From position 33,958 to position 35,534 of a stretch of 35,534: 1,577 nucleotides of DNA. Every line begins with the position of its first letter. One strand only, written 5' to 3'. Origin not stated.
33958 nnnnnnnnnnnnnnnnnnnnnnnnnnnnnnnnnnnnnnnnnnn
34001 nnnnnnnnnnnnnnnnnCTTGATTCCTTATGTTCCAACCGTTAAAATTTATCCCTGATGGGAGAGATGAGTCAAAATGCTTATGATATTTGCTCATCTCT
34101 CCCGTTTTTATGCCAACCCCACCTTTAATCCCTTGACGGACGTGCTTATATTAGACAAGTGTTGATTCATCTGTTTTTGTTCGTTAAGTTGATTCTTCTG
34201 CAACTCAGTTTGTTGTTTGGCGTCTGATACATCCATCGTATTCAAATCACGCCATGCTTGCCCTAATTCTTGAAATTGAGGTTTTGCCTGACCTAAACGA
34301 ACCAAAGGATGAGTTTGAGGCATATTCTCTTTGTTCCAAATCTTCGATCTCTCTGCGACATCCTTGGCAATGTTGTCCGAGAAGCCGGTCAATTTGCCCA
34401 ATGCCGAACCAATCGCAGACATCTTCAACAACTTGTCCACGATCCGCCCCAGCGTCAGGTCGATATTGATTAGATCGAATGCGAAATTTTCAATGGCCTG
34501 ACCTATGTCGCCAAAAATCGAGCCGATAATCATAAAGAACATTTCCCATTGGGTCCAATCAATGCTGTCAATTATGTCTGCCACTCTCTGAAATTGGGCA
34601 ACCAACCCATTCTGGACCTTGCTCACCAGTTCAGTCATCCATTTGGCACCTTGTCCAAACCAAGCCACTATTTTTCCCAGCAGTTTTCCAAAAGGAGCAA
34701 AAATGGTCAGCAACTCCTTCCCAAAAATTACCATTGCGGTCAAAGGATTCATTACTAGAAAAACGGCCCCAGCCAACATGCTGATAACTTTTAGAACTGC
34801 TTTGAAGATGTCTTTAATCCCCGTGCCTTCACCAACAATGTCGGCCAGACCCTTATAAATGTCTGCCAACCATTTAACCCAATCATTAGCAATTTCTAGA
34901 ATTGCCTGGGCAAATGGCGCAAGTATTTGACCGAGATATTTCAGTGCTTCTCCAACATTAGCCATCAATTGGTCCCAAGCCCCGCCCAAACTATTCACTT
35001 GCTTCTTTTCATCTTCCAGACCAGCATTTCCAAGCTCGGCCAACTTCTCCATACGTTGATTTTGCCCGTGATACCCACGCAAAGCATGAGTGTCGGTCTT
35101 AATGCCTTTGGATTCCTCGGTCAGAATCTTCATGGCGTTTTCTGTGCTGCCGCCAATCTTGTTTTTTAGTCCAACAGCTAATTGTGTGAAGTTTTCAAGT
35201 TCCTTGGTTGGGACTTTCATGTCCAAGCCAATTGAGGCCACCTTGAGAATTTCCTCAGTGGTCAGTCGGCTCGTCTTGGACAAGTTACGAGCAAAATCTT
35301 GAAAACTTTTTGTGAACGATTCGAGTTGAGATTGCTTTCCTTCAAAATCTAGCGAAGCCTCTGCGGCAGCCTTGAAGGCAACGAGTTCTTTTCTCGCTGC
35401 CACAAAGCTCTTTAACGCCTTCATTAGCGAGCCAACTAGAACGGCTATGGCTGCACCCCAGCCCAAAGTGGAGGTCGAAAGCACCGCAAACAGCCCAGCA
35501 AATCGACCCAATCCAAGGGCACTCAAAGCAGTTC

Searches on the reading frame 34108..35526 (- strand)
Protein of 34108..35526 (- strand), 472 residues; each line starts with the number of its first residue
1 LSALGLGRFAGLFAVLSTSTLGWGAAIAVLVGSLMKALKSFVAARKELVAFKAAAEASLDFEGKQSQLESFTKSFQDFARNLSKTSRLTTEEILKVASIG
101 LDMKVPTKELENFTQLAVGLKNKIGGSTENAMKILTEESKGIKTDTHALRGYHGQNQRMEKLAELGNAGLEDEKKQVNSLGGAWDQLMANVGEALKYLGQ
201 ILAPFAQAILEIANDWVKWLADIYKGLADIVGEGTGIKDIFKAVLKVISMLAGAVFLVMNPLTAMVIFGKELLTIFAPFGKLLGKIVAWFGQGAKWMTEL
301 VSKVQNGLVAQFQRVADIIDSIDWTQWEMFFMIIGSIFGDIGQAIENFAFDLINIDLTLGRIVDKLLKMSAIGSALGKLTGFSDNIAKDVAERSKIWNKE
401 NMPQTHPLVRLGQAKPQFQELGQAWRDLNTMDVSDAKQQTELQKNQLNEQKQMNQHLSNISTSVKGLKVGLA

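Call 13: search_protein_families(library=pfam, proteins=[window:34108-35526:-], max_evalue=0.01)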
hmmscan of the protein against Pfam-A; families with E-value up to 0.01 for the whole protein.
window:34108-35526:- (472 aa): 0 families

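Call 27: search_protein_families(library=phrogs, proteins=[window:34108-35526:-], max_evalue=0.001)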
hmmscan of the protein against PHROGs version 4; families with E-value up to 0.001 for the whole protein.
window:34108-35526:- (472 aa): 1 family
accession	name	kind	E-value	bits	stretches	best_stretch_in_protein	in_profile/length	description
phrog_5493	-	tail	0.00063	19.1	0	15-319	411-668/1102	tail length tape measure protein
